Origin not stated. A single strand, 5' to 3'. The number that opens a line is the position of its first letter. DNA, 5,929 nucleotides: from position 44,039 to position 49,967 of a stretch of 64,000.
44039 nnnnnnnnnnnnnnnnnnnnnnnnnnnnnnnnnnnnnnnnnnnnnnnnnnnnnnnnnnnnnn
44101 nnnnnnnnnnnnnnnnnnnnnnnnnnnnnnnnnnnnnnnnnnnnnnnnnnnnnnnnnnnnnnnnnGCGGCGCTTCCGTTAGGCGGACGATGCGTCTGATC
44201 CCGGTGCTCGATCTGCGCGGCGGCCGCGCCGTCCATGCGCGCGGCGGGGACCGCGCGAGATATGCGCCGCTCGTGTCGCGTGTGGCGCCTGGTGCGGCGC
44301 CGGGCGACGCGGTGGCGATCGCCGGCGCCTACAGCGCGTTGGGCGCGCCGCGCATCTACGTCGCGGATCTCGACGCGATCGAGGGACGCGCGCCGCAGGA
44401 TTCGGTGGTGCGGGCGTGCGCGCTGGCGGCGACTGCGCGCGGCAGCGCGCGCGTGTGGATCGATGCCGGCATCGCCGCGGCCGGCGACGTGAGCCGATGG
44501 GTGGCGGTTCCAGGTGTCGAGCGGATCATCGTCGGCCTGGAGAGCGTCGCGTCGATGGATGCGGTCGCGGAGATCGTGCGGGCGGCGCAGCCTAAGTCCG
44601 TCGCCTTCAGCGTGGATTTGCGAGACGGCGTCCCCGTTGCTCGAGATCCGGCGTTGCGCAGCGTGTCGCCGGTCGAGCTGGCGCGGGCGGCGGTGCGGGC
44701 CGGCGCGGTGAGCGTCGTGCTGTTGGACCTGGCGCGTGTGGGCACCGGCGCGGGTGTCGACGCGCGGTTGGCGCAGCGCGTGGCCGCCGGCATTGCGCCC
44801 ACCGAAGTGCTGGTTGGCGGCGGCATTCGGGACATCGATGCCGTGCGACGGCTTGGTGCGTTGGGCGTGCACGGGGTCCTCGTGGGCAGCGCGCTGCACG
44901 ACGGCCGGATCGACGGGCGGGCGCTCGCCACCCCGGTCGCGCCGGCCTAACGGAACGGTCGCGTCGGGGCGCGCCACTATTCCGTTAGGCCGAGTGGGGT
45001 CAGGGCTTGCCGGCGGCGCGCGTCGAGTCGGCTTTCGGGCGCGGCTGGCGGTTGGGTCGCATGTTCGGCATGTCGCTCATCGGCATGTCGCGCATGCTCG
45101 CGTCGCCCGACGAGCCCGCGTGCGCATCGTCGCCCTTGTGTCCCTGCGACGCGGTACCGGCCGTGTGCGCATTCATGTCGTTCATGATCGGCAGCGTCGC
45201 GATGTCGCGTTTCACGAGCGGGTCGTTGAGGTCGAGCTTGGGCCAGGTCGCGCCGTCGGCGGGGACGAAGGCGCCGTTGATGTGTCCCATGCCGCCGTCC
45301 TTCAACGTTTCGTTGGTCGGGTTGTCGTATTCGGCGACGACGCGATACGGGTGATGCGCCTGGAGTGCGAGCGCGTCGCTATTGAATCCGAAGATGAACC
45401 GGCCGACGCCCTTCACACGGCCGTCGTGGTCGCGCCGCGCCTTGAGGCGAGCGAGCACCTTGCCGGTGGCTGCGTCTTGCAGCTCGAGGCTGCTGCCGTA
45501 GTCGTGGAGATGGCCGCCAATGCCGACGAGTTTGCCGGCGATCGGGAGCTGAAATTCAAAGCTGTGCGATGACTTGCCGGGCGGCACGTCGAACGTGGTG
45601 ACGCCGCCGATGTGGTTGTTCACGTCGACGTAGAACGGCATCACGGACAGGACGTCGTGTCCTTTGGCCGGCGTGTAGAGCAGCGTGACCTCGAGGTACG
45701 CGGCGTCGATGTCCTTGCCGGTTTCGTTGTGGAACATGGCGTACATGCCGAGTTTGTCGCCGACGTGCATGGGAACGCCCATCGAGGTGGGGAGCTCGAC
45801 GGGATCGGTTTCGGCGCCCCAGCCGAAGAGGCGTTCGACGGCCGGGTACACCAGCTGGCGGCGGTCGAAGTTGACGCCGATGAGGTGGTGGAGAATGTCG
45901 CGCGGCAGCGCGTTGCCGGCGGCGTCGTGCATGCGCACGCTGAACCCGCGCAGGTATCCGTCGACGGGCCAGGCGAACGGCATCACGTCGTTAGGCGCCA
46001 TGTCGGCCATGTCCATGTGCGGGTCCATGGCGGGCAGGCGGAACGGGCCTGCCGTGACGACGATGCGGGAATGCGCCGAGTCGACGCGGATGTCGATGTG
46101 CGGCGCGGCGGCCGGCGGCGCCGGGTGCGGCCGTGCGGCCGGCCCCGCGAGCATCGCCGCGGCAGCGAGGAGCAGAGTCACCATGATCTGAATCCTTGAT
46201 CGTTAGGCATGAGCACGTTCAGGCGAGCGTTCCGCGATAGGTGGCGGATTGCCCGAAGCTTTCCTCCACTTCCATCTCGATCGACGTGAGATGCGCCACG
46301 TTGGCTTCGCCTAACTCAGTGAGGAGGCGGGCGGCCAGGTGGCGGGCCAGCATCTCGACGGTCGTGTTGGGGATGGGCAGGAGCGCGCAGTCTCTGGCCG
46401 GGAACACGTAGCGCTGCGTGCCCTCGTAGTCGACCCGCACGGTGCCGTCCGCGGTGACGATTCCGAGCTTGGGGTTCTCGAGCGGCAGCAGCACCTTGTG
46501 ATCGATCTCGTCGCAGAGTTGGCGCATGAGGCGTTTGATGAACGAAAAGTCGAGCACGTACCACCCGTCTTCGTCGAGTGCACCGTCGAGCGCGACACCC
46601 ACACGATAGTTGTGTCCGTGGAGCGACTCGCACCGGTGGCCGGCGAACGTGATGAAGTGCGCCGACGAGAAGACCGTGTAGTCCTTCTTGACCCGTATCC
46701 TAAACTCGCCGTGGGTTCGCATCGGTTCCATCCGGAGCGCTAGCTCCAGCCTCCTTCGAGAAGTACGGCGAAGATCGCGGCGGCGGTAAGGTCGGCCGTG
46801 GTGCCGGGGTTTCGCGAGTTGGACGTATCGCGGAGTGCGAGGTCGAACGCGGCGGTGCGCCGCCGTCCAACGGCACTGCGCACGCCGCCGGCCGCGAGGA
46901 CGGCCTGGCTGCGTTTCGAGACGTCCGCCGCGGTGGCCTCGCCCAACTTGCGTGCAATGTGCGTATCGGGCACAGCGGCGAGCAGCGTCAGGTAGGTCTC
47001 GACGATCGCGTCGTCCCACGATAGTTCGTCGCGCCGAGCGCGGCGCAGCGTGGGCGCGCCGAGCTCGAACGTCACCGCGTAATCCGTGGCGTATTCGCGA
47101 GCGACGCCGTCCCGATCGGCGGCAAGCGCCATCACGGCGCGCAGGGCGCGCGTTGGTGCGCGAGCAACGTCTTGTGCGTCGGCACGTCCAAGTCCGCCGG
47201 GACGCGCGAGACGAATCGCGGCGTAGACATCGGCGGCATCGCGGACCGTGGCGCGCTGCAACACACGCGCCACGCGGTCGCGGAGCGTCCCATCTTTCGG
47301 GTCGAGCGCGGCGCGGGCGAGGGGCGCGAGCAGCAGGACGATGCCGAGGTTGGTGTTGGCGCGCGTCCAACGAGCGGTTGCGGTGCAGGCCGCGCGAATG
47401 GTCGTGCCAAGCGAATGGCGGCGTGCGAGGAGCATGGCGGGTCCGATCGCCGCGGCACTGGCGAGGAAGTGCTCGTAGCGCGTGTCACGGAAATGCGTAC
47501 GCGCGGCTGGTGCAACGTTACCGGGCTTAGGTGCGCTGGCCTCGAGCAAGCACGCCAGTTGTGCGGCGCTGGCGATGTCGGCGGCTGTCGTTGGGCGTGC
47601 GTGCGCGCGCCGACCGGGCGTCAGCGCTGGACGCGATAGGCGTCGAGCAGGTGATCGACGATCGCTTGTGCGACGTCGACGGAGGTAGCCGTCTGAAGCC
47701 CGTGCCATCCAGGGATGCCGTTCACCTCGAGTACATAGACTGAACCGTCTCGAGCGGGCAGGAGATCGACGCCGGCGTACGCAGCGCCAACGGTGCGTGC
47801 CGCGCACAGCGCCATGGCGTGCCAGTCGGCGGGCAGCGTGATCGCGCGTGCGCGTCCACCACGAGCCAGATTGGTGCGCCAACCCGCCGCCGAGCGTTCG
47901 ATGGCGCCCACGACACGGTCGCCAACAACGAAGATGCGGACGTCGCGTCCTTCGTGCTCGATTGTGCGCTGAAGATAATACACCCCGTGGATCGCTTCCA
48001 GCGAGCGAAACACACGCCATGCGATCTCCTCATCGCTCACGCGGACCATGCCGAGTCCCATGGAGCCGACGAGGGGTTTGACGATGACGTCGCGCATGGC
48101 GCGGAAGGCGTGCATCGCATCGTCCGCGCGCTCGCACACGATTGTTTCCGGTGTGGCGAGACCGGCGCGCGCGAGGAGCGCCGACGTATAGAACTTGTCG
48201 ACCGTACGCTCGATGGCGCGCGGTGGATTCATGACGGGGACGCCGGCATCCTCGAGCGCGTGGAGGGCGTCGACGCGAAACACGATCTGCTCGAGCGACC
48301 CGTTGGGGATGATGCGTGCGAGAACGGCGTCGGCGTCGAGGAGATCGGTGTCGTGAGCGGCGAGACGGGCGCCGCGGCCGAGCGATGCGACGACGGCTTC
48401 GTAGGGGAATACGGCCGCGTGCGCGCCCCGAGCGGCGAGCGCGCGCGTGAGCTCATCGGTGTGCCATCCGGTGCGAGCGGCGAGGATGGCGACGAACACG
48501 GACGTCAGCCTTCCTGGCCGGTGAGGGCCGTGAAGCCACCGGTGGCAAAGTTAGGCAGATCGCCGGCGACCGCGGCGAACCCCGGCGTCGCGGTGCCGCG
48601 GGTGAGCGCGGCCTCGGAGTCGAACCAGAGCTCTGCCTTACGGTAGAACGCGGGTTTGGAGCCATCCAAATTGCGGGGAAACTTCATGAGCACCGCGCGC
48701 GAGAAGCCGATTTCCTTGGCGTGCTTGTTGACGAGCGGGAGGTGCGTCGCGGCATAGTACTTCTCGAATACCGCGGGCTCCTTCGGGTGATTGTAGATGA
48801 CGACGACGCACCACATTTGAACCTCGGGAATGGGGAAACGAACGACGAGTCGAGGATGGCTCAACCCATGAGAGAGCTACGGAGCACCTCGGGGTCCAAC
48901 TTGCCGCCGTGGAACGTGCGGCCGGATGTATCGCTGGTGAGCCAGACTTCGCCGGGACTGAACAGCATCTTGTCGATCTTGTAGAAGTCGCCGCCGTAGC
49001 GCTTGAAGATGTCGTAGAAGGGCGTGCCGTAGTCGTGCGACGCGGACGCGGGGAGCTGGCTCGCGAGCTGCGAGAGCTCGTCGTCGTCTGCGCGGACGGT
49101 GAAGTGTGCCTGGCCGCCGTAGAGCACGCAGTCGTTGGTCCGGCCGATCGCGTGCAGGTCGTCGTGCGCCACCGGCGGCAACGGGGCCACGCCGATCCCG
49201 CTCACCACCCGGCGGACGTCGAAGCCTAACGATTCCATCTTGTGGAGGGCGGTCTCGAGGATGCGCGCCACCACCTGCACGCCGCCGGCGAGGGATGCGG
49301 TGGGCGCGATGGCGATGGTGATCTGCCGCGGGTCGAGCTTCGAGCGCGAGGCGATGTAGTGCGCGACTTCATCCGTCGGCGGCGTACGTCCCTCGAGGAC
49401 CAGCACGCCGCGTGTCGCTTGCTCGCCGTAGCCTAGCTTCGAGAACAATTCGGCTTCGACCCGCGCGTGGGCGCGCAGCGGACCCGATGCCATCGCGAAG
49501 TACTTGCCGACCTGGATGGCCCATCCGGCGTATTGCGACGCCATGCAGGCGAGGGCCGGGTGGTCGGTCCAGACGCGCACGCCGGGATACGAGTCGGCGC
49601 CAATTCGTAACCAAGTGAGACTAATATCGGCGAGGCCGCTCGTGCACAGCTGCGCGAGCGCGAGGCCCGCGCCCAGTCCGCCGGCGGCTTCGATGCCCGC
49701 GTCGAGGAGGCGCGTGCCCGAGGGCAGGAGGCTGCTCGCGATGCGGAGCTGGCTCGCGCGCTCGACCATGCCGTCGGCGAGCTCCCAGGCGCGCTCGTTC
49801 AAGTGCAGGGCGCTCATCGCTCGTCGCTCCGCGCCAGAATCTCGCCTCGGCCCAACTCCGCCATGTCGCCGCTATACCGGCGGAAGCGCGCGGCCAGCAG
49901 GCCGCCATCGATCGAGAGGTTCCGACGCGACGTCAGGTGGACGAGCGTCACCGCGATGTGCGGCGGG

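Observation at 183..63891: Hyper-abundant non-palindromic word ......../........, about one copy per 0.8 kb, embedded in conserved genes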

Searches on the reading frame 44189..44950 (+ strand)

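Call 86: search_protein_families(library=pfam, proteins=[window:44189-44950:+], max_evalue=0.00001)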
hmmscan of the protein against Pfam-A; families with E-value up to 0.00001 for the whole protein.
window:44189-44950:+ (253 aa): 1 family
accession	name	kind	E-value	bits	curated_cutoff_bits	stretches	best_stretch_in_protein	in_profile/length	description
PF00977.27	His_biosynth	-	1e-34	120.4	23.6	1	2-241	1-227/228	Histidine biosynthesis protein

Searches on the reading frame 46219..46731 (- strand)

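Call 86: search_protein_families(library=pfam, proteins=[window:46219-46731:-], max_evalue=0.00001)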
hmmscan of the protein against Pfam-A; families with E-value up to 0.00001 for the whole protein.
window:46219-46731:- (170 aa): 1 family
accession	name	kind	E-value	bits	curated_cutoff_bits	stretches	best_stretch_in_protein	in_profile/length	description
PF01242.24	PTPS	-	1.3e-22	80.5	22.4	1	19-167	6-120/121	6-pyruvoyl tetrahydropterin synthase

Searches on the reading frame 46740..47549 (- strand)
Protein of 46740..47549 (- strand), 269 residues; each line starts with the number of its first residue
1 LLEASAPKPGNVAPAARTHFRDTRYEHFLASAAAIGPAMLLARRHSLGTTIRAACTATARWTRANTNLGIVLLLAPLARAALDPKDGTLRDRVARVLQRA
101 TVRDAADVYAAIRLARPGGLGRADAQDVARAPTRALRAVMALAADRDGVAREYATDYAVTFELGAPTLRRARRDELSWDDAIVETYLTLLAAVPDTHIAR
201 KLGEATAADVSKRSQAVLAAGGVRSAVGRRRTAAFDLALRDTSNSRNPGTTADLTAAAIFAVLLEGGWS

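Call 86: search_protein_families(library=pfam, proteins=[window:46740-47549:-], max_evalue=0.00001)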
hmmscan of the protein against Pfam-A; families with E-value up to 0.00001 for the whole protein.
window:46740-47549:- (269 aa): 1 family
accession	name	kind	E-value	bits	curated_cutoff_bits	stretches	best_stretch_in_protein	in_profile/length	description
PF01874.21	CitG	-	6.4e-66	223.3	27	1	1-261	9-283/284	ATP:dephospho-CoA triphosphoribosyl transferase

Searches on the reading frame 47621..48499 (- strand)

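Call 86: search_protein_families(library=pfam, proteins=[window:47621-48499:-], max_evalue=0.00001)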
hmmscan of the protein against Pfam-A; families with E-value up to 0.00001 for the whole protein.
window:47621-48499:- (292 aa): 4 families
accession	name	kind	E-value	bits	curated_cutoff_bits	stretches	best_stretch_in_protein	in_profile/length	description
PF08443.16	RimK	-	4.9e-31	108.2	21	1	100-283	2-187/188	RimK-like ATP-grasp domain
PF02955.21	GSH-S_ATP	-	7.5e-11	42.2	23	1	115-247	11-152/175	Prokaryotic glutathione synthetase, ATP-grasp domain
PF14397.11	ATPgrasp_ST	-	1.3e-09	38.2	31.4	0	89-175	9-101/278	Sugar-transfer associated ATP-grasp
PF14398.11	ATPgrasp_YheCD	-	6.1e-06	26.1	26.8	0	117-156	30-69/255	YheC/D like ATP-grasp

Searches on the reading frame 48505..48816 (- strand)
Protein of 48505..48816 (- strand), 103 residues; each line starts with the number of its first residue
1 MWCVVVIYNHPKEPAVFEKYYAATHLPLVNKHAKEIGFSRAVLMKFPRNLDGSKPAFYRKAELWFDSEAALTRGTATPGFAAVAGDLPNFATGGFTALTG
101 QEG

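Call 86: search_protein_families(library=pfam, proteins=[window:48505-48816:-], max_evalue=0.00001)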
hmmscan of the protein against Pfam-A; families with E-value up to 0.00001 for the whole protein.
window:48505-48816:- (103 aa): 1 family
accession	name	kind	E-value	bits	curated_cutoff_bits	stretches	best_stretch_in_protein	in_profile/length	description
PF07110.17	EthD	-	3.4e-09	38.2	22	1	13-92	5-94/96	EthD domain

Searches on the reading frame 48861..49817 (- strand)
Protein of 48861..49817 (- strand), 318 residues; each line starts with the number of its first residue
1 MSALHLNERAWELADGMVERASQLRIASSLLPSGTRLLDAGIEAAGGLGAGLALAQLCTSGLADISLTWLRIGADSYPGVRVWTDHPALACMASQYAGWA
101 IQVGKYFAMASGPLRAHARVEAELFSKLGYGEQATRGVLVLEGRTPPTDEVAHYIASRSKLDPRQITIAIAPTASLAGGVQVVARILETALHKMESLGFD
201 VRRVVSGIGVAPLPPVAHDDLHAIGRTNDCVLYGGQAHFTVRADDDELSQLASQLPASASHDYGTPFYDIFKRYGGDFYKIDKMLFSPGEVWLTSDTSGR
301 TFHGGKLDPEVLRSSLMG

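Call 87: search_protein_families(library=pfam, proteins=[window:48861-49817:-], max_evalue=0.00001)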
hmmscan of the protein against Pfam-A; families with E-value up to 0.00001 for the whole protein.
window:48861-49817:- (318 aa): 1 family
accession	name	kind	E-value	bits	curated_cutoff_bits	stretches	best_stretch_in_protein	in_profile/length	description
PF02289.21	MCH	-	1.1e-117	393.2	25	1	6-315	2-310/311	Cyclohydrolase (MCH)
